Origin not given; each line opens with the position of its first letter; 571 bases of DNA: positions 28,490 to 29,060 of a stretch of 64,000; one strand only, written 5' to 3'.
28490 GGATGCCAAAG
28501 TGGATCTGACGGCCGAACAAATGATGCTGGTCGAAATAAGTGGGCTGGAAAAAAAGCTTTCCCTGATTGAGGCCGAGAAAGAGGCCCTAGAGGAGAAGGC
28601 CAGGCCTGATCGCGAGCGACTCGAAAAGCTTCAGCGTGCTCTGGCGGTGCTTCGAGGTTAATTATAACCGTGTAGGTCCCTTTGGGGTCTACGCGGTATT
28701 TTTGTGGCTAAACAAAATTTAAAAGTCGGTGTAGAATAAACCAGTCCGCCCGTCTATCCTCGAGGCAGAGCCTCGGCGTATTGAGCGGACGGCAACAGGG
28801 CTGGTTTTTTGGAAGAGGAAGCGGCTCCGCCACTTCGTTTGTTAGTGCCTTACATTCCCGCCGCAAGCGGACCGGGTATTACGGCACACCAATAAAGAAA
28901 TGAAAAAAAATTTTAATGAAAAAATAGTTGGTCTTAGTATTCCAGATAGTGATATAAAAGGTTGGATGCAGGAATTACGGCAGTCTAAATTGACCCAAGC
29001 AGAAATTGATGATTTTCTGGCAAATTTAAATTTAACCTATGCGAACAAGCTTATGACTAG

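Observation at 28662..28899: Recurring intergenic hairpin element (copies at 28738 and 55956) and a shared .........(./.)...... motif (also at 48018)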

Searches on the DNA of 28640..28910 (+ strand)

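Call 17: search_rna_families(source=window, start=28640, end=28910, threshold=evalue, max_evalue=10, show_alignments=3)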
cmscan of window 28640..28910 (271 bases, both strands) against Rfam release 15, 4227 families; matches with E-value up to 10: 4.
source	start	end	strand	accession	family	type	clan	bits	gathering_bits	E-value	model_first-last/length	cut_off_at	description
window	28640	28708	+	RF04312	trpB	Cis-reg;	-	17.8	59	3.9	39-107/107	5'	trpB ncRNA motif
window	28648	28800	+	RF00432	SNORA51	Gene; snRNA; snoRNA; HACA-box;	-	16.3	50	0.92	1-133/133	no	Small nucleolar RNA SNORA51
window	28666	28750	-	RF02822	Srn266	Gene; sRNA;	-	14.4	63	6.5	1-112/112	no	Streptococcus RNA 266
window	28813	28897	-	RF02791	CcsR1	Gene; sRNA;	-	9.8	65.3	9.5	1-83/83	no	Conserved CCUCCUCCC motif stress-induced RNA 1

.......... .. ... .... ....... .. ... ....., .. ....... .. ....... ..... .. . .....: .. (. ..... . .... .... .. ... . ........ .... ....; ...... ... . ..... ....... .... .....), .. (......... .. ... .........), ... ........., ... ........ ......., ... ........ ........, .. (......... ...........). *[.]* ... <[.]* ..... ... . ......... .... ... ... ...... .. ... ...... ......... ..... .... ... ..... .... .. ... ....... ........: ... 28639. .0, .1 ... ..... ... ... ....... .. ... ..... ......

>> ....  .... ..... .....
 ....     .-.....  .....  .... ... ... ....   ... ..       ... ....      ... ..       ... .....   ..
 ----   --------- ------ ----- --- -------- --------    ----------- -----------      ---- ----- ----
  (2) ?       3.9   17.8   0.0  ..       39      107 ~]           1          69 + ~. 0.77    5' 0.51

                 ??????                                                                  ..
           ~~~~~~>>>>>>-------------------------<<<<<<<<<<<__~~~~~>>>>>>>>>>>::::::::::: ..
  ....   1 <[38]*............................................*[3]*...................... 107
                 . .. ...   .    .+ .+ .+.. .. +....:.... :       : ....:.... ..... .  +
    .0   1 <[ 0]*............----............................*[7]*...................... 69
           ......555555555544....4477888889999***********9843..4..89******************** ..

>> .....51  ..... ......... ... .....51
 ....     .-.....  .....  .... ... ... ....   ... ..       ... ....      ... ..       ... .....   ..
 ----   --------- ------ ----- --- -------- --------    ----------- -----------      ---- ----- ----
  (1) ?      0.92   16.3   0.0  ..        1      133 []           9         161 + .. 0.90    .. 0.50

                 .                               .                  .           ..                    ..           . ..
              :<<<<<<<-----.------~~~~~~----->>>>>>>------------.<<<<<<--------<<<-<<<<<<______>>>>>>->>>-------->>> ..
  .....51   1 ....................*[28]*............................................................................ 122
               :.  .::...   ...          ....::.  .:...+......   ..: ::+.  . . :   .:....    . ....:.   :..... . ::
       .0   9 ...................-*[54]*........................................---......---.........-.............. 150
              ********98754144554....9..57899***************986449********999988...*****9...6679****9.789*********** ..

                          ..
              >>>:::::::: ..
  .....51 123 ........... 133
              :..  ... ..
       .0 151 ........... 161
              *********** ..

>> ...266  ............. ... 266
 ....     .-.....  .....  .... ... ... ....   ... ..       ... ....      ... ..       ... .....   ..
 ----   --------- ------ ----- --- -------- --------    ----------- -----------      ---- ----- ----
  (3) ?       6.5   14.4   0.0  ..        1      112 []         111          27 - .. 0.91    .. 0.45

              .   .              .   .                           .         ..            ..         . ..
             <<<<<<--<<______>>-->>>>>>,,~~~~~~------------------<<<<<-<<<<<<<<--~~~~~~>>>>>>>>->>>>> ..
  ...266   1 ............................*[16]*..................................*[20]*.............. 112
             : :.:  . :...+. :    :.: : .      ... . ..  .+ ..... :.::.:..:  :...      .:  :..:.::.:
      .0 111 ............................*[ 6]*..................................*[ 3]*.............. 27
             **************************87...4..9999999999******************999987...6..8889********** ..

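Call 29: build_rna_model(alignment_id=A2, structure=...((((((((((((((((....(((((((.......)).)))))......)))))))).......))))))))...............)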
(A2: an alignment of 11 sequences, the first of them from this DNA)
Model R1 built from alignment A2 (11 sequences, 89 columns); structure: as given.
model positions 88; base pairs 23; branch points 0; effective number of sequences 1.7; information 0.647 bits per position. Calibrated on 0.2 Mb of random sequence (short: E-values are rough).
structure used (alignment columns):
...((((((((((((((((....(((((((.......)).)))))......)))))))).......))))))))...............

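Call 30: search_with_rna_model(model_id=R1, sources=[window, L003, L004, L005, L006, L007, L008, L009, L010, L011, L012, L013, L014, L015, L016, L017, L018, L019, L020, L021, L022, L023, L024, L025, L026, L027, L028, L029, L030, L031, L032, L033, L034, L035, L036, L037, L038, L039, L040, L041, L042, L043, L044, L045, L046, L047, L048, L049, L050, L051, L052, L053, L054, L055, L056, L057, L058], max_evalue=5, make_alignment=true)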
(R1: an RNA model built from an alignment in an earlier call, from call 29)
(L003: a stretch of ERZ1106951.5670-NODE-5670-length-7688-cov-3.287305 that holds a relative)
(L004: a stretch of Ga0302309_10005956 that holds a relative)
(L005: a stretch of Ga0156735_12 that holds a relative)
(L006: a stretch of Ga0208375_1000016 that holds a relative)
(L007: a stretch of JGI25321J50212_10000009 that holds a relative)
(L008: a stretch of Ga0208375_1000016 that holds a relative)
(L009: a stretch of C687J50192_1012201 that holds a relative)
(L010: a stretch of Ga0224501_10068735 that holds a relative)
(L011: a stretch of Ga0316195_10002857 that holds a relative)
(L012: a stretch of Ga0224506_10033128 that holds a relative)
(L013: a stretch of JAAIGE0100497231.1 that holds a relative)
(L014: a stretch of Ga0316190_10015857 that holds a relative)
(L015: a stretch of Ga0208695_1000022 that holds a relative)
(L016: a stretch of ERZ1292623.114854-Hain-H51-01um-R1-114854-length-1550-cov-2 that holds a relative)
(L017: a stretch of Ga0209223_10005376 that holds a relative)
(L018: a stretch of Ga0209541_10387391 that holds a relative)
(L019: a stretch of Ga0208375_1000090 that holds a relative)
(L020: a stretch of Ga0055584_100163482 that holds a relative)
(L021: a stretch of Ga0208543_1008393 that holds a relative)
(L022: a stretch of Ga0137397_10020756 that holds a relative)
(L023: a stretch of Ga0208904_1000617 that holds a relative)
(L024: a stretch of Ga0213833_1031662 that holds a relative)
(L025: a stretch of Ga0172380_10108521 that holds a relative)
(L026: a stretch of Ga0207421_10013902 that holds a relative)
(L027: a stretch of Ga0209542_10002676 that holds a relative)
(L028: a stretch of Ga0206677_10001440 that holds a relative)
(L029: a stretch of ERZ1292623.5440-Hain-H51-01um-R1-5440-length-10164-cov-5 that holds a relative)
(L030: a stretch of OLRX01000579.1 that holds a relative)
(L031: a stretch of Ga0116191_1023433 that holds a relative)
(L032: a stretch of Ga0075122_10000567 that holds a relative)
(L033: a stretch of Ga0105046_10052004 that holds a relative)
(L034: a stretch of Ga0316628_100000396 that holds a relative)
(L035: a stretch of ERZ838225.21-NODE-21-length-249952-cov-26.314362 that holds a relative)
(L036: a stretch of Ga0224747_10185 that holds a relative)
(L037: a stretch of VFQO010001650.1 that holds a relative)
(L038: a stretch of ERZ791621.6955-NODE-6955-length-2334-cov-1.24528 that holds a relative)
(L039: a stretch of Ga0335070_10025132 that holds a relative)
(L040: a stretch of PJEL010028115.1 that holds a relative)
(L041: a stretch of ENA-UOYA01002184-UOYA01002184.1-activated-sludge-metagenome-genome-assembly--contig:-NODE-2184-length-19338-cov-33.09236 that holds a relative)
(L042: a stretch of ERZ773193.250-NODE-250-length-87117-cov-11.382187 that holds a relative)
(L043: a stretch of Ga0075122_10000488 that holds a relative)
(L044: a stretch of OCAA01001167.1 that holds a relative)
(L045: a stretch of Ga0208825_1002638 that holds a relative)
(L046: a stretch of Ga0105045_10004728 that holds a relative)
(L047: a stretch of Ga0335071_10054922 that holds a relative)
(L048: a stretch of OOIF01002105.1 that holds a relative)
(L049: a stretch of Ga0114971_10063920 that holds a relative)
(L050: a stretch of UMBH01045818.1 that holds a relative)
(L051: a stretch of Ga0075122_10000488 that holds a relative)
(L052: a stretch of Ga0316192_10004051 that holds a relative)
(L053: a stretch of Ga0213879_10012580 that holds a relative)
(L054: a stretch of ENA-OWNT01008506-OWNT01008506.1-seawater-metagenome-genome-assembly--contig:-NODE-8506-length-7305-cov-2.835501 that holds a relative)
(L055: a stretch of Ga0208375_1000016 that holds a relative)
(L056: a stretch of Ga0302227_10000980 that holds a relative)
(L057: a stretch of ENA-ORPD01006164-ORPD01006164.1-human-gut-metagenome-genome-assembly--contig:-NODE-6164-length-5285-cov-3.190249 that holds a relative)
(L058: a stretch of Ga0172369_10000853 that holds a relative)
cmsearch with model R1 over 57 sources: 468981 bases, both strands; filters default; matches with E-value up to 5: 75.
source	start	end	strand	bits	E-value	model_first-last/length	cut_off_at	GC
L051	964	1051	+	108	1.2e-27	1-88/88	no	0.55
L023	475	562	-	105.7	5.6e-27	1-88/88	no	0.51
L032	5306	5393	+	105.7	5.6e-27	1-88/88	no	0.51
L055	2574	2661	-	99.8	2.7e-25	1-88/88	no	0.57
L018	677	763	-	97.3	1.5e-24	1-88/88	no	0.57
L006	1155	1243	+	96.2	3.1e-24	1-88/88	no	0.57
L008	848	936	+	95.8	3.9e-24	1-88/88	no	0.58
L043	14034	14118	+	92.9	2.7e-23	1-88/88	no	0.49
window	28735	28822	+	91.4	7.4e-23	1-88/88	no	0.57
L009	806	893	-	91.4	7.4e-23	1-88/88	no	0.57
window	55951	56039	+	90.3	1.6e-22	1-88/88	no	0.55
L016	474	561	-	86.5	1.9e-21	1-88/88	no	0.56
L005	4218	4304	+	84.9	5.6e-21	1-88/88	no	0.64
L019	4723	4809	-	84.9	5.6e-21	1-88/88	no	0.64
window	49653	49741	-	52.2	1.6e-11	1-88/88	no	0.53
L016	183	241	+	30.1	4e-05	1-88/88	no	0.44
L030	3921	4006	+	25.8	0.00073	1-88/88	no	0.38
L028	10092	10133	+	25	0.0013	1-88/88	no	0.45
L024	37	123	+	22.8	0.0053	1-88/88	no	0.47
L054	5961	6047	+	22.8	0.0053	1-88/88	no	0.47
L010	272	347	+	22.6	0.0061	1-88/88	no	0.33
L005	4367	4409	+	22.5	0.0065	14-56/88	no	0.63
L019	4618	4660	-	22.5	0.0065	14-56/88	no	0.63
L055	2586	2673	+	21.4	0.014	1-88/88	no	0.52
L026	1594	1672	+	21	0.018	1-88/88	no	0.41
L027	10704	10744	+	20.5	0.025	1-88/88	no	0.24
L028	10080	10121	-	19.8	0.039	1-88/88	no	0.45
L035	4554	4631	+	19.7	0.043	1-88/88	no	0.5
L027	3803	3883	+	19.6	0.046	1-88/88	no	0.32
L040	3449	3527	-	19.2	0.06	1-88/88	no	0.44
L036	10347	10384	+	18.7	0.081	1-88/88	no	0.34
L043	14022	14106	-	18.5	0.096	1-88/88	no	0.46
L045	10157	10240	+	18.1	0.12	1-88/88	no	0.5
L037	10681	10785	-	17.8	0.15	1-88/88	no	0.38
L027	3791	3870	-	17.5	0.18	1-88/88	no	0.3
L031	1306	1389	-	17.3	0.21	1-88/88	no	0.5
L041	8321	8404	+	17.3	0.21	1-88/88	no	0.5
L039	6527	6612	-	17.3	0.21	1-88/88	no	0.27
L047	3747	3832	+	17.3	0.21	1-88/88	no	0.27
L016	325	364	-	17.1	0.23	1-88/88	no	0.45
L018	618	646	-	17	0.26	21-50/88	no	0.52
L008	835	924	-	16.6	0.32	1-88/88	no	0.54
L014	2467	2560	+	16.6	0.33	1-88/88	no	0.32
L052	10216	10309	+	16.6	0.33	1-88/88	no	0.32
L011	7063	7147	+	16.4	0.37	1-88/88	no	0.34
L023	487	574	+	16.4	0.37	1-88/88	no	0.48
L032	5294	5381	-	16.4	0.37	1-88/88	no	0.48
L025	224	312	-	16.4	0.38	1-88/88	no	0.46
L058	3766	3861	+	16.2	0.42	1-88/88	no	0.41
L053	1627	1716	+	16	0.5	1-88/88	no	0.59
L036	10335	10372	-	15.7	0.6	1-88/88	no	0.32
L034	758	844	-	15.6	0.64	1-88/88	no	0.51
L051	952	1039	-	15.2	0.84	1-88/88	no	0.51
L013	1185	1268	+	14.7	1.1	1-88/88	no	0.48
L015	120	161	+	14.6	1.3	1-88/88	no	0.45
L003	474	567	+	14.1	1.7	1-88/88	no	0.43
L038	1016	1109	-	14.1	1.7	1-88/88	no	0.43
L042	633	726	+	14.1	1.7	1-88/88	no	0.43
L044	9099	9192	+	14.1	1.7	1-88/88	no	0.43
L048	10545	10638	-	14.1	1.7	1-88/88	no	0.43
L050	5839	5932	+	14.1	1.7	1-88/88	no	0.43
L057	1893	1986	-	14.1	1.7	1-88/88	no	0.43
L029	6185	6276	-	13.7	2.3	1-88/88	no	0.43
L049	958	1061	+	13.6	2.4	1-88/88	no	0.35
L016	486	573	+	13.6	2.5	1-88/88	no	0.52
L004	2984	3085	-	13.6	2.5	1-88/88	no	0.52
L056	9584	9685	-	13.6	2.5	1-88/88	no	0.52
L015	250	291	+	13.1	3.5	1-88/88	no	0.38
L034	9472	9502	+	13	3.7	1-88/88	no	0.26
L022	2979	3057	+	12.9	3.8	1-88/88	no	0.56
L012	1181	1266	+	12.6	4.6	1-88/88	no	0.26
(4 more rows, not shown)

Alignment A3: 75 matches aligned to the model, 174 columns, each read 5' to 3' on its own strand. Consensus structure (alignment columns), stored with it:
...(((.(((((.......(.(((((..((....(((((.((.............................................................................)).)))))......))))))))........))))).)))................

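Call 42: build_rna_model(alignment_id=A4, structure=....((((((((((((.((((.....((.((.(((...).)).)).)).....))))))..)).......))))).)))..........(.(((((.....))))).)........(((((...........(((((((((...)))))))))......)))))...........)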
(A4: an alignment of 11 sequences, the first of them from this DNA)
Model R2 built from alignment A4 (11 sequences, 175 columns); structure: as given.
model positions 161; base pairs 43; branch points 2; effective number of sequences 1.75; information 0.59 bits per position. Calibrated on 0.2 Mb of random sequence (short: E-values are rough).
structure used (alignment columns):
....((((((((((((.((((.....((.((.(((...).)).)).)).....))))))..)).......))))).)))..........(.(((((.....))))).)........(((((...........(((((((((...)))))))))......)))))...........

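Call 43: search_with_rna_model(model_id=R2, sources=[window, L005, L006, L008, L016, L018, L019, L023, L032, L043, L051, L055, L059, L063, L066, L068], max_evalue=1, make_alignment=true)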
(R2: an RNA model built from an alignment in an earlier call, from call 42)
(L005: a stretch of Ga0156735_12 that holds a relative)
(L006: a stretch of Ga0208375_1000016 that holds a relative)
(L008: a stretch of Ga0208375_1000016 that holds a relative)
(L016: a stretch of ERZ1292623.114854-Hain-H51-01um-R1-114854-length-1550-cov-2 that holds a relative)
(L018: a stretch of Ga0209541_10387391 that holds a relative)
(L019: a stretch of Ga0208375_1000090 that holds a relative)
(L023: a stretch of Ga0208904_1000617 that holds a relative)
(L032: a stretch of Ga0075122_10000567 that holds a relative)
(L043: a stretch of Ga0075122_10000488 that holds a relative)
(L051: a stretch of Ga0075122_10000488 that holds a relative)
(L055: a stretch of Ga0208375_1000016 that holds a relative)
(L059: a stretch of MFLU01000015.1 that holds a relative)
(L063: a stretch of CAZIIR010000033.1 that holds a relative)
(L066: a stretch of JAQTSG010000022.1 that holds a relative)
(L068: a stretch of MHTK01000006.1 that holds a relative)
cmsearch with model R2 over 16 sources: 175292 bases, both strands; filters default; matches with E-value up to 1: 26.
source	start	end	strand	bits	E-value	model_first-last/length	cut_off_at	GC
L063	4048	4208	-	181.5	2.4e-46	1-161/161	no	0.56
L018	602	763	-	181.3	2.8e-46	1-161/161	no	0.56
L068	2570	2730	-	171.6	1.1e-43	1-161/161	no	0.55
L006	1155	1317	+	163.2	1.9e-41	1-161/161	no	0.56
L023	401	562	-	160.1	1.3e-40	1-161/161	no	0.51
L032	5306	5467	+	160.1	1.3e-40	1-161/161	no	0.51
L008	848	1010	+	158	4.6e-40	1-161/161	no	0.58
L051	964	1126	+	153.4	7.6e-39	1-161/161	no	0.52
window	28735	28896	+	150.5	4.5e-38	1-161/161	no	0.56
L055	2504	2661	-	138.4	7.8e-35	1-161/161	no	0.54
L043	14034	14190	+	124.7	3.5e-31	1-161/161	no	0.5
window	49573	49741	-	113.7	3.2e-28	1-161/161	no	0.51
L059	1496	1650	+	111.1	1.6e-27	1-161/161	no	0.55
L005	4218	4418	+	92.6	1.3e-22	1-161/161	no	0.61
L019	4609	4809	-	92.6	1.3e-22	1-161/161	no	0.61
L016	369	561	-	89.4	9.8e-22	1-161/161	no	0.54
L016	183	302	+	50.1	3.1e-11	1-161/161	no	0.47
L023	487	644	+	18.5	0.0082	1-161/161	no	0.33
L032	5224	5381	-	18.5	0.0082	1-161/161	no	0.33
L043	14020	14106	-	15.9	0.042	1-161/161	no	0.45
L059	6629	6743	+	14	0.13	1-161/161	no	0.44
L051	939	1039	-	13.3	0.2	1-161/161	no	0.49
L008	826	924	-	11.8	0.51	1-161/161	no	0.53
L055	2586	2672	+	11.8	0.52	1-161/161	no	0.53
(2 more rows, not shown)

Alignment A5: 26 matches aligned to the model, 294 columns, each read 5' to 3' on its own strand. Consensus structure (alignment columns), stored with it:
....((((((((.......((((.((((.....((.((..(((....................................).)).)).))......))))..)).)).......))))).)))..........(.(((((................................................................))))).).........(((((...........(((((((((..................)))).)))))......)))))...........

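Call 62: search_with_rna_model(model_id=R2, sources=[L075, L076, L077, L078, L079, L080, L001], max_evalue=1)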
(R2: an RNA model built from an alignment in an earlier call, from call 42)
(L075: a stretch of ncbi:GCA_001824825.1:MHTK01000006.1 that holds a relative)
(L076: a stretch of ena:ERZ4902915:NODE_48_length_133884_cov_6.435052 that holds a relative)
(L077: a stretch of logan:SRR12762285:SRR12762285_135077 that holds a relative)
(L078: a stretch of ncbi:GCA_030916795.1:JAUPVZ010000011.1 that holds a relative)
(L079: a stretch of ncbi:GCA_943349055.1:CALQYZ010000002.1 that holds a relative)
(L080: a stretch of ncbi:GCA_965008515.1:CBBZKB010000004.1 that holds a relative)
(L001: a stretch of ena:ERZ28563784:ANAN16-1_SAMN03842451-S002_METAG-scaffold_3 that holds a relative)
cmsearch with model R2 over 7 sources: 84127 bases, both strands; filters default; matches with E-value up to 1: 1.
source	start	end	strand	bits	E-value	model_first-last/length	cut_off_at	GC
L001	3989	4150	+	150.5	2.2e-38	1-161/161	no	0.56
